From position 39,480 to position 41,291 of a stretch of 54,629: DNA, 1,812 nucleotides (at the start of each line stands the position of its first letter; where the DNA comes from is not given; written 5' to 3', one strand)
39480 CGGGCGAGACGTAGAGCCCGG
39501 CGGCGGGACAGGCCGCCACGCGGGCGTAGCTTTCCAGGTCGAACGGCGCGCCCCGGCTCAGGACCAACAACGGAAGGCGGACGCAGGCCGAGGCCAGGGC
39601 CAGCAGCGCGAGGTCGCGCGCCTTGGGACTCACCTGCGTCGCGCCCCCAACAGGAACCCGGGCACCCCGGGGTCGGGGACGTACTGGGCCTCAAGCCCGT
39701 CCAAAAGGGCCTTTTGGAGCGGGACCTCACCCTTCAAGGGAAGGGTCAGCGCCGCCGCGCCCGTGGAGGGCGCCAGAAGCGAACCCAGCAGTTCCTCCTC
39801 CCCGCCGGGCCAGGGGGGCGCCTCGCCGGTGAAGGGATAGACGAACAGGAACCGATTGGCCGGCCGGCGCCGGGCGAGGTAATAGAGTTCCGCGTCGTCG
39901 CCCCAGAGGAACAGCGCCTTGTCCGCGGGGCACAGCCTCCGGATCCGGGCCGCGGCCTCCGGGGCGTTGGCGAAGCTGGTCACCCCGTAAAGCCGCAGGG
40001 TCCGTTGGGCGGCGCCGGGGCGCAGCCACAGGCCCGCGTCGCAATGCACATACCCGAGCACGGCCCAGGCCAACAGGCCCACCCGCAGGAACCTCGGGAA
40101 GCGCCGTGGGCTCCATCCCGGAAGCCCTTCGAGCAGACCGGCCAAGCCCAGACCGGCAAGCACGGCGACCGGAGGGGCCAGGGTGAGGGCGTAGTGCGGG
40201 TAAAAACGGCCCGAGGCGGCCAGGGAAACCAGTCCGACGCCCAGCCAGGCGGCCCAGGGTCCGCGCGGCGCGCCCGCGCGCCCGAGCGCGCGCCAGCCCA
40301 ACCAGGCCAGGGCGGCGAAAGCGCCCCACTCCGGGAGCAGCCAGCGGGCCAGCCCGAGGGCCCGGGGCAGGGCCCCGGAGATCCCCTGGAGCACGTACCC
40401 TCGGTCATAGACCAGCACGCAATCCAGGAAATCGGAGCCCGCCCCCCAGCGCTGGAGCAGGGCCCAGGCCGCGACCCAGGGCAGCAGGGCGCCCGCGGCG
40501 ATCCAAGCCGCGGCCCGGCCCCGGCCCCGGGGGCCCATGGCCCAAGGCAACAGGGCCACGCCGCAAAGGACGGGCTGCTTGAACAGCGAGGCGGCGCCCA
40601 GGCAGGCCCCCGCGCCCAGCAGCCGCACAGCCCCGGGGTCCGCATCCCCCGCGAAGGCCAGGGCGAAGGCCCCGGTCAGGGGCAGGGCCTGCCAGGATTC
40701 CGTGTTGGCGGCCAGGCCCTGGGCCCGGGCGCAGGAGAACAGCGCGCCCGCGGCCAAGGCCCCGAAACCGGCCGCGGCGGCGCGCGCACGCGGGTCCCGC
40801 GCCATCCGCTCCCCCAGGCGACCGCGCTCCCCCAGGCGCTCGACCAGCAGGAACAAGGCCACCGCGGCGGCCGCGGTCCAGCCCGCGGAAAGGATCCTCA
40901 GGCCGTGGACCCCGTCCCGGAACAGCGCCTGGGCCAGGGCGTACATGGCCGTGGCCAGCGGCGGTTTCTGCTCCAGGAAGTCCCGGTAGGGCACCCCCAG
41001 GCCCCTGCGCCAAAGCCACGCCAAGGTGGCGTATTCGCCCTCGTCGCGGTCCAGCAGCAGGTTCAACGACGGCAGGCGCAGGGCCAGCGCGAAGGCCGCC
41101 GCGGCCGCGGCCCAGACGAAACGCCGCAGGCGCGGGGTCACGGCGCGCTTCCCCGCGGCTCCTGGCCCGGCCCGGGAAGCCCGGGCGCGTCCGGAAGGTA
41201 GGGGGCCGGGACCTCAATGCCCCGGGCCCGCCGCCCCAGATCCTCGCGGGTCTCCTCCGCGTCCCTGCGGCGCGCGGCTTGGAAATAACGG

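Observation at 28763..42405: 13.6 kb glycosylation locus with three consecutive GT-C-like membrane proteins, a WecA-type initiator and TPR proteins, but no recognisable exporter or polymerase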

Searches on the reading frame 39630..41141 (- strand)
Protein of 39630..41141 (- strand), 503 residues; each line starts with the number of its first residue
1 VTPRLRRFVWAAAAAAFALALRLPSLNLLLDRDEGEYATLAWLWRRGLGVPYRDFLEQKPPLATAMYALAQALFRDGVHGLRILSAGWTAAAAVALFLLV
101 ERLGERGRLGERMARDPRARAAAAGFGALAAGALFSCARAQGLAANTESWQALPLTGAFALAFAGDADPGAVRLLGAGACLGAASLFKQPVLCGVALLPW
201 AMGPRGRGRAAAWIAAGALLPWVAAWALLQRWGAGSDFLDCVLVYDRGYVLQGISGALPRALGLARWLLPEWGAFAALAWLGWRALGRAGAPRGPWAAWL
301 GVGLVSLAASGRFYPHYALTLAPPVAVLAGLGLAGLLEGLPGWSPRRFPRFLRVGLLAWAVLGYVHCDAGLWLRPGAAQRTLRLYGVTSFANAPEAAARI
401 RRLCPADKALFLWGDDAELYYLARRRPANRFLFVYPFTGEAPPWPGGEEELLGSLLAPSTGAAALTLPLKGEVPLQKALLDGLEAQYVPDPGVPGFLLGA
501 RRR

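Call 6: search_protein_families(library=pfam, proteins=[window:39630-41141:-], max_evalue=0.01)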
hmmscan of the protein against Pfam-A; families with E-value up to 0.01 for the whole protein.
window:39630-41141:- (503 aa): 0 families

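Call 7: search_protein_families(library=ncbifam, proteins=[window:39630-41141:-], max_evalue=0.01)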
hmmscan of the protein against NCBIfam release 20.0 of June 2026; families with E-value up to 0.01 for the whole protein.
window:39630-41141:- (503 aa): 0 families

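Call 12: find_homologous_proteins(query=window:39630-41141:-)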
Query window:39630-41141:- (503 aa): 54 proteins with E <= 0.001 among 8000 candidates.
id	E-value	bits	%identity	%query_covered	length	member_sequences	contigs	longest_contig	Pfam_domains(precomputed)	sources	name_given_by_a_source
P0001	0.0e+0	1091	100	100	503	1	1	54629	-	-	-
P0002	2.5e-179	616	64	94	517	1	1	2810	-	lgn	-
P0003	1.0e-176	607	59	94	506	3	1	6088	-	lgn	-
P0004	8.4e-171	588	60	99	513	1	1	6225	-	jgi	jgi:hypothetical protein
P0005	1.6e-163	564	57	100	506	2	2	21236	PF13231.13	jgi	jgi:hypothetical protein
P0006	1.1e-161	557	57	94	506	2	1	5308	-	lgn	-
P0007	5.3e-153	529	55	100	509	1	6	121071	-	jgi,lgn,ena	-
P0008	6.5e-152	525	54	100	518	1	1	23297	-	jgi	jgi:hypothetical protein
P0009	2.8e-151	523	54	100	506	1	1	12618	PF09594.17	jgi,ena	-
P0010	8.3e-151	522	56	100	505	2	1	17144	-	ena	-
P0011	6.1e-150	519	55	100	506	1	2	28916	-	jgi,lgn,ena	jgi:4-amino-4-deoxy-L-arabinose transferase-like glycosyltransferase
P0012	9.3e-144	498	56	100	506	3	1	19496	-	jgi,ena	-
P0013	4.8e-137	476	54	100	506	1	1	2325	-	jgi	jgi:hypothetical protein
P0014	1.5e-136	475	53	100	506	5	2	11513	-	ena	-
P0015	8.8e-136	472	53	100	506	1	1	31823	-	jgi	jgi:hypothetical protein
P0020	1.4e-112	395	49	95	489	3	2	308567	-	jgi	jgi:hypothetical protein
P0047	6.5e-57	212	37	96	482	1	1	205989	-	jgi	jgi:4-amino-4-deoxy-L-arabinose transferase-like glycosyltransferase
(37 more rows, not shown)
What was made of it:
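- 39630..41141 (-): mem503: ArnT-like GT-C glycosyltransferase with an invariant DRDEGE motif (D31-E36) and a C-terminal soluble domain. Family of about 50 proteins (call 12).
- JGI annotates some homologues as 4-amino-4-deoxy-L-arabinose transferase-like (call 12).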

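Call 13: find_encoding_contigs(protein=P0020, flank=10000, max_places=2)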
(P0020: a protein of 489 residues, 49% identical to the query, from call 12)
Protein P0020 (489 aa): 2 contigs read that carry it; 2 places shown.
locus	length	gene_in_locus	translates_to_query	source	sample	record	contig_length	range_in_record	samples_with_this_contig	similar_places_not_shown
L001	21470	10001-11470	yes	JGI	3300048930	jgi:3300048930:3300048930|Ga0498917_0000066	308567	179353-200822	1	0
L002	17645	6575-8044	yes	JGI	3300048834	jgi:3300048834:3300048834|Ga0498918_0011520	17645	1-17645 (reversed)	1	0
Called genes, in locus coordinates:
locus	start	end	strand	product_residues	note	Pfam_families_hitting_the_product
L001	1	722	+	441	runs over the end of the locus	PF00579:tRNA-synt_1b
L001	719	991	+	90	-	-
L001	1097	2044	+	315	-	PF00291:PALP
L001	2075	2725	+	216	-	-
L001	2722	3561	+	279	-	PF01507:PAPS_reduct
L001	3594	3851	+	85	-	-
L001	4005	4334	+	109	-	PF04365:BrnT_toxin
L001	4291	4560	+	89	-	PF12441:CopG_antitoxin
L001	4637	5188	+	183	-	PF10543:ORF6N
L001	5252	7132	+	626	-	PF00009:GTP_EFTU, PF01926:MMR_HSR1 (faint), PF03193:RsgA_GTPase (faint), PF13238:AAA_18 (faint), PF03144:GTP_EFTU_D2, PF22594:GTP-eEF1A_C, PF01583:APS_kinase, PF13671:AAA_33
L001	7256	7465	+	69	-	PF00313:CSD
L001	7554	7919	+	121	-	PF02537:CRCB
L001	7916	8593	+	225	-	PF19538:DUF6062 (weak)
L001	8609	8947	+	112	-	PF08899:DUF1844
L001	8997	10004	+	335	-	-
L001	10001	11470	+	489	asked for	-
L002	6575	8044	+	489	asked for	-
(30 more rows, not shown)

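Call 14: find_encoding_contigs(protein=P0047, flank=10000, max_places=2)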
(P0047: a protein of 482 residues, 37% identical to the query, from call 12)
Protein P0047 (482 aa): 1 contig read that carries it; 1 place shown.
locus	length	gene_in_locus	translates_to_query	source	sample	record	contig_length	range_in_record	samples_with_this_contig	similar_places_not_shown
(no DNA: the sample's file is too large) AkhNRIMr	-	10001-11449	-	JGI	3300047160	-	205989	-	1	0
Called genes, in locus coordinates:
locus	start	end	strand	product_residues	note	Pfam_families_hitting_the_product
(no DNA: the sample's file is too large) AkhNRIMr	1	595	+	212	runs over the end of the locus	PF00578:AhpC-TSA, PF08534:Redoxin, PF10417:1-cysPrx_C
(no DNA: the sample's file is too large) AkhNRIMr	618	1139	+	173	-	PF04143:Sulf_transp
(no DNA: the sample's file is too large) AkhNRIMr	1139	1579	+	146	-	PF20398:DUF6691, PF04143:Sulf_transp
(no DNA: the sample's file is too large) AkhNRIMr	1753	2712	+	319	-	PF00291:PALP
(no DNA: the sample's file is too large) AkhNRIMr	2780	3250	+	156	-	PF13857:Ank_5 (faint), PF13637:Ank_4 (faint), PF12796:Ank_2, PF00023:Ank, PF13606:Ank_3 (weak)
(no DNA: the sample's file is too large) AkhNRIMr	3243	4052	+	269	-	PF01507:PAPS_reduct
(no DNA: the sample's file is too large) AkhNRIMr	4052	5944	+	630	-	PF00009:GTP_EFTU, PF01926:MMR_HSR1 (faint), PF03193:RsgA_GTPase (faint), PF13238:AAA_18 (faint), PF22594:GTP-eEF1A_C, PF01583:APS_kinase, PF13671:AAA_33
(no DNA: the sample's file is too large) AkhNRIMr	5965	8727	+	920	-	PF00311:PEPcase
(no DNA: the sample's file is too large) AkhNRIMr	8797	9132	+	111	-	PF08899:DUF1844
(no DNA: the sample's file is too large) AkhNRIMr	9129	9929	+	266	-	-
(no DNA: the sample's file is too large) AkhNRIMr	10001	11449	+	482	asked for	-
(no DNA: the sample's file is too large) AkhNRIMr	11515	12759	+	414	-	-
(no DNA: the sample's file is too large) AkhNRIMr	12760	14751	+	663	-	PF26626:DUF8201 (faint)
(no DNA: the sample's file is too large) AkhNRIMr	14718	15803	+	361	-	PF00953:Glycos_transf_4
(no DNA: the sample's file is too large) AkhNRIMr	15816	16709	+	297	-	-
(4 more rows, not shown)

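Call 16: search_solved_structures(query=A1, max_evalue=10, show_alignments=2)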
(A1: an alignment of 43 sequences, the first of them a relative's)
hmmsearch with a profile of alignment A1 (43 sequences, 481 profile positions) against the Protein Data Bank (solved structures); distinct sequences matched with E-value up to 10: 3.
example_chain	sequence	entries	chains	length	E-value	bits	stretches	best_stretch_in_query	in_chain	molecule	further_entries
8ecg_A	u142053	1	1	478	0.18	13.8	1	108-234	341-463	3-hydroxy-3-methylglutaryl-coenzyme A reductase 1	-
7uli_AAA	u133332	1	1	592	0.28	13.2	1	108-234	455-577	3-hydroxy-3-methylglutaryl-coenzyme A reductase 1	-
7pmw_A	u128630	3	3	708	9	8.2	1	226-301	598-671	Solute carrier family 15 member 1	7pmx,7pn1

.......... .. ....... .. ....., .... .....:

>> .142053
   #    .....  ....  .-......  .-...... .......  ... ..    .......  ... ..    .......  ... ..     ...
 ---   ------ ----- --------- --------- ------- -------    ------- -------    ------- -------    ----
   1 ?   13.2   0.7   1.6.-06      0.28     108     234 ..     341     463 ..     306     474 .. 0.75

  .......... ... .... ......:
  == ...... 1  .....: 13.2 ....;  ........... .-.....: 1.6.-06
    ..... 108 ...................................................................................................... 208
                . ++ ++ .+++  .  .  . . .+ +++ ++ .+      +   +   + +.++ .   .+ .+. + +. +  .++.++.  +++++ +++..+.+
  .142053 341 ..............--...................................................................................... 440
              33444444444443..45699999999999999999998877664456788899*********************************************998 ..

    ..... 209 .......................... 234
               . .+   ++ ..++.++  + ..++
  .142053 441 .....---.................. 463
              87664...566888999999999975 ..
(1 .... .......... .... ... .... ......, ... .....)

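Call 17: find_related_loci(query=A1, collection=genome_contigs, flank=10000)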
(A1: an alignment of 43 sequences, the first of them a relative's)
Query A1 (503 aa) in genome_contigs; peptide patterns used: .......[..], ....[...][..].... (x = any residue, [..] = any of these).
100 stretches matched a pattern; 36 encode a relative of the query (tblastn E <= 1e-3); 35 distinct loci.
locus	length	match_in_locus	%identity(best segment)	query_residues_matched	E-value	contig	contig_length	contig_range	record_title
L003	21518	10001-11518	57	1-503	6e-139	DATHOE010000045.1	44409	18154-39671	MAG TPA_asm: bacterium isolate SMAG_U12676 k141_1279470, whole genome shotgun sequence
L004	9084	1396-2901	40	10-502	2e-49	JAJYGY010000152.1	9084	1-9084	MAG: bacterium isolate DBS1-3.bin31 NODE_16432_length_9084_cov_1.00167, whole genome shotgun sequence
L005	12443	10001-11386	40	24-501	2e-37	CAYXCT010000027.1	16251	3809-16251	MAG TPA_asm: uncultured bacterium isolate binchicken_co3_536 genome assembly, contig: NODE_11568_length_16251_cov_5.4257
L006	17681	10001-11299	30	18-457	2e-26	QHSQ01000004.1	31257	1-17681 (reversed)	MAG: Candidatus Rokuibacteriota bacterium isolate AR27 14_0903_09_40cm_scaffold_1139_curated, whole genome shotgun seque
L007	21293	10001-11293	28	21-457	1e-19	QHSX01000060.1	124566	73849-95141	MAG: Candidatus Rokuibacteriota bacterium isolate AR20 14_0929_02_40cm_scaffold_118_curated, whole genome shotgun sequen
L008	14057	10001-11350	28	13-468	4e-19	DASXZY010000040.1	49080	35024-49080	MAG TPA_asm: Verrucomicrobiia bacterium isolate SMAG_U4865 k141_1900843, whole genome shotgun sequence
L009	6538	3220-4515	29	20-457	2e-17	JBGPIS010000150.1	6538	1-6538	MAG: Candidatus Methylomirabilia bacterium isolate OBJ_0618_7090110_328 k141_5774425_length_6538_cov_16.9908, whole geno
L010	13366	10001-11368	28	1-455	2e-14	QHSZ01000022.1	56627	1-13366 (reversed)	MAG: Candidatus Rokuibacteriota bacterium isolate AR19 14_1009_16_40cm_scaffold_1158_curated, whole genome shotgun seque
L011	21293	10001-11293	27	21-457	3e-14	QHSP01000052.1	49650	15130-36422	MAG: Candidatus Rokuibacteriota bacterium isolate AR28 14_1009_16_30cm_scaffold_540_curated, whole genome shotgun sequen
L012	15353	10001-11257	29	21-452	5e-14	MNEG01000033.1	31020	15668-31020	MAG: Candidatus Rokubacteria bacterium 13_1_40CM_68_15 13_1_40cm_scaffold_117, whole genome shotgun sequence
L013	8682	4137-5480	29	3-455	2e-13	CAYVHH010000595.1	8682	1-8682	MAG TPA_asm: uncultured bacterium isolate binchicken_co279_234 genome assembly, contig: k141_325451, whole genome shotgu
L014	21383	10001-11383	28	2-455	4e-12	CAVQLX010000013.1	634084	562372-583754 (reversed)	MAG: uncultured delta proteobacterium isolate MFD03975.bin.1.282 genome assembly, contig: contig_5415, whole genome shot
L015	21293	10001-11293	26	21-457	2e-11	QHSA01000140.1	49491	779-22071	MAG: Candidatus Rokuibacteriota bacterium isolate AR41 14_0929_12_30cm_scaffold_472_curated, whole genome shotgun sequen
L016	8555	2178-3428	27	21-442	6e-11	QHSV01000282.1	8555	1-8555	MAG: Candidatus Rokuibacteriota bacterium isolate AR22 14_0903_16_40cm_scaffold_8191_curated, whole genome shotgun seque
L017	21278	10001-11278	28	22-452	1e-10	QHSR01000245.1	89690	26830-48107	MAG: Candidatus Rokuibacteriota bacterium isolate AR26 14_1009_13_40cm_scaffold_451_curated, whole genome shotgun sequen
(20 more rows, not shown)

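Call 26: search_protein_families(library=pfam, alignment_id=A1, max_evalue=0.01)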
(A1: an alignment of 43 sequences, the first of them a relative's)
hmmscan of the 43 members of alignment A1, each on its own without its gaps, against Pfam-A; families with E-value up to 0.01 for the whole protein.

A. member 1, P0001 (503 aa): 0 families

B. families by the number of members that match (of 43 scanned): 3 families
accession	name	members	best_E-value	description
PF13231.12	PMT_2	11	8.7e-10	Dolichyl-phosphate-mannose-protein mannosyltransferase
PF09594.16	GT87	6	9.5e-08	Glycosyltransferase family 87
PF02366.24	PMT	1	9.8e-05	Dolichyl-phosphate-mannose-protein mannosyltransferase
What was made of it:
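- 39630..41141 (-): 11 of 43 members hit PMT_2 (call 26).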

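Call 33: predict_structure(alignment_id=A1)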
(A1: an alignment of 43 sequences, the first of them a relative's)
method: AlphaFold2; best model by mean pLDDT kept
length: 503 residues; sequences in the alignment: 43
mean_pLDDT: 96.3   pTM: 0.93
mean pLDDT of the five models: 96.3, 95.6, 95.6, 95.5, 95.5
residues with pLDDT >= 90: 475; 70-90: 28; 50-70: 0; < 50: 0
segments of 3 or more residues with pLDDT < 50: none
pLDDT, mean of each block of 10 residues (from residue 1): 95 98 97 96 97 93 97 98 98 99 97 96 98 98 95 98 96 98 97 98 95 98 98 96 86 87 97 98 97 98 94 93 98 96 95 98 97 95 96 98 98 97 98 93 94 98 97 97 98 97 93
secondary structure, 60 per line:
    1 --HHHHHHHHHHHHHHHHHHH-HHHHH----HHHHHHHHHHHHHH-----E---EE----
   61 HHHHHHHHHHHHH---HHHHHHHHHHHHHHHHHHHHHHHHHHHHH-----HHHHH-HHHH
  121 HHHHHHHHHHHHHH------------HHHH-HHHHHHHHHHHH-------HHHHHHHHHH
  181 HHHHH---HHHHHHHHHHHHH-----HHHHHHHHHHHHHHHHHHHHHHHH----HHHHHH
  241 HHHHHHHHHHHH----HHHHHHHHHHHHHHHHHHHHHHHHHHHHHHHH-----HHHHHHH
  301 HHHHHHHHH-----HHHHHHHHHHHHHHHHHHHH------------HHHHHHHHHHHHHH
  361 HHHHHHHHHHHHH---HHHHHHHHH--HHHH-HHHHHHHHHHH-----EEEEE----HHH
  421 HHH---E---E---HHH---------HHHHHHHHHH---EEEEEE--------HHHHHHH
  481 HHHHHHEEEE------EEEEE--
elements in order: H3-21 H23-27 H32-45 H61-73 H77-105 H111-115 H117-134 H147-150 H152-163 H171-185 H189-201 H207-230 H235-252 H257-288 H294-309 H315-334 H347-373 H377-385 H388-391 H393-403 E409-413 H418-423 H447-456 E460-465 H474-486 E487-490 E497-501
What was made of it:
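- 39630..41141 (-): AF2 model pLDDT 96.3, pTM 0.93 (call 33).
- On GT-C glycosyltransferase superfamily (mem503): AF2 pLDDT 96.3 (call 33).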

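Call 36: fold_search(model_id=the predicted structure, library=pdb)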
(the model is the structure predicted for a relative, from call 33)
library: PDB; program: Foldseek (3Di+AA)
matches with E <= 10: 518; with E <= 0.001: 7
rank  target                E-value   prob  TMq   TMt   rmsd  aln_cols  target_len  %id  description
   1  5f15                  1.4e-07  1.00  0.60  0.56  11.3       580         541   16  Crystal Structure of ArnT from Cupriavidus metallidurans bound to Undecaprenyl phosphate (released 2016-02-17)
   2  5ezm                  1.4e-06  1.00  0.58  0.55  12.1       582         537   16  Crystal Structure of ArnT from Cupriavidus metallidurans in the apo state (released 2016-02-17)
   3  8pn9_A                1.5e-06  1.00  0.53  0.43  11.1       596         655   10  Structure of human oligosaccharyltransferase OST-A complex bound to NGI-1 (released 2024-05-08)
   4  6gxc_A                1.1e-05  1.00  0.52  0.39   8.7       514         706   13  Bacterial oligosaccharyltransferase PglB in complex with an inhibitory peptide and a reactive lipid-linked oligosaccha (released 2018-11-14)
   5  5ogl_A                3.0e-05  1.00  0.53  0.40   8.8       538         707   12  Structure of bacterial oligosaccharyltransferase PglB in complex with an acceptor peptide and an lipid-linked oligosac (released 2017-10-25)
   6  9s6u_A                4.5e-04  1.00  0.56  0.53   7.9       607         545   11  Ternary cryo-EM structure of human ALG9 with Dol25-PP-GlcNAc2Man8, Dol25-P-Man and Fab (released 2026-03-18)
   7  9dlh                  5.3e-04  1.00  0.45  0.39   9.1       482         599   15  donor substrate analog-bound AftB (released 2025-06-25)
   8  7wld_U                2.0e-03  1.00  0.33  0.39  12.2       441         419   13  Cryo-EM structure of the human glycosylphosphatidylinositol transamidase complex at 2.53 Angstrom resolution (released 2022-04-27)
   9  7w72_U                2.3e-03  1.00  0.34  0.39  12.2       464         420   12  Structure of a human glycosylphosphatidylinositol (GPI) transamidase (released 2022-02-16)
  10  6x0o                  3.7e-03  1.00  0.39  0.21  14.4       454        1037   14  Single-Particle Cryo-EM Structure of Arabinosyltransferase EmbB from Mycobacterium smegmatis (released 2020-06-10)
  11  7sps_A                2.3e-02  0.15  0.11  0.11  23.9       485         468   16  Crystal structure of human glucose transporter GLUT3 bound with exofacial inhibitor SA47 (released 2022-05-18)
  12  7crz                  7.7e-02  0.14  0.13  0.14  24.3       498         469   17  Crystal structure of human glucose transporter GLUT3 bound with C3361 (released 2021-01-13)
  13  5oxk                  1.2e-01  0.18  0.14  0.15  22.8       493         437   10  PepTSt in complex with dipeptide Ala-Gln (released 2018-02-21)
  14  7zc2                  1.3e-01  0.11  0.11  0.11  22.7       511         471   14  Dipeptide and tripeptide Permease C (DtpC) (released 2022-07-06)
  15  6t1z                  1.4e-01  0.15  0.14  0.16  19.5       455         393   13  LmrP from L. lactis, in an outward-open conformation, bound to Hoechst 33342 (released 2020-07-29)
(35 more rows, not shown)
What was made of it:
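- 39630..41141 (-): Foldseek top hits are ArnT (E 1.4e-7, TM 0.60/0.56), STT3A, PglB, ALG9, AftB and EmbB (call 36).
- On GT-C glycosyltransferase superfamily (mem503): Foldseek hits ArnT, STT3A, PglB, ALG9, AftB and EmbB at probability 1.00, with TM up to 0.60, and a sharp drop afterwards (call 36).
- Closest known: Three-component periplasmic glycosylation systems. Same: ArnT is the best structural match of mem503 (call 36).
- mem503 model pLDDT 96.3, with Foldseek hits to ArnT, STT3, PglB, ALG9, AftB and EmbB (calls 33, 36). Foldseek ranks ArnT, a lipid acceptor enzyme, first for mem503 (call 36).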
